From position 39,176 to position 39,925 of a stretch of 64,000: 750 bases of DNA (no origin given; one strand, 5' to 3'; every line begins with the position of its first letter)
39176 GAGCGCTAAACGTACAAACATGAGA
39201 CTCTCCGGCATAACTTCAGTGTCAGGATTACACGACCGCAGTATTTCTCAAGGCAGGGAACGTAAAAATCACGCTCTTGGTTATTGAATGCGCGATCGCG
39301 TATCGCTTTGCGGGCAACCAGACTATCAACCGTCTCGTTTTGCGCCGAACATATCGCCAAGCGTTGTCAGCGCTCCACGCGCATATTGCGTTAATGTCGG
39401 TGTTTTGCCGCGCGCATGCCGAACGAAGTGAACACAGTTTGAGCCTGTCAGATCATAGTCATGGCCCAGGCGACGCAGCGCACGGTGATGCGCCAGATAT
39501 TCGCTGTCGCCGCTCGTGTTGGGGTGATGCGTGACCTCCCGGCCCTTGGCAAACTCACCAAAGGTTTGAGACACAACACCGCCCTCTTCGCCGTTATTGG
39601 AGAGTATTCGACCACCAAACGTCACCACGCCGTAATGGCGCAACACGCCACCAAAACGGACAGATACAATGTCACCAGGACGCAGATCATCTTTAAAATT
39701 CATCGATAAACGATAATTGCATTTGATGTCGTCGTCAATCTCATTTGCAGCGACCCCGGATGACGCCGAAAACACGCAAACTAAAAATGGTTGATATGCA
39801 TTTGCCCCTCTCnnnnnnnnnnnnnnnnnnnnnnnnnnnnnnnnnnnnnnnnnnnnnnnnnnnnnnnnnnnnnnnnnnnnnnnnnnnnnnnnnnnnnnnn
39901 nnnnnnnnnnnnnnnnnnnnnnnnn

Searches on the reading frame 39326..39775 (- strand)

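Call 13: search_protein_families(library=pfam, proteins=[window:39326-39775:-])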
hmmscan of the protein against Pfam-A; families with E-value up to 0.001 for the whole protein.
window:39326-39775:- (149 aa): 1 family
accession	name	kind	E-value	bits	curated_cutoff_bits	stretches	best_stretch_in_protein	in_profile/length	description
PF04970.19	LRAT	-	0.00076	20.2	24.3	0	58-122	46-115/120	Lecithin retinol acyltransferase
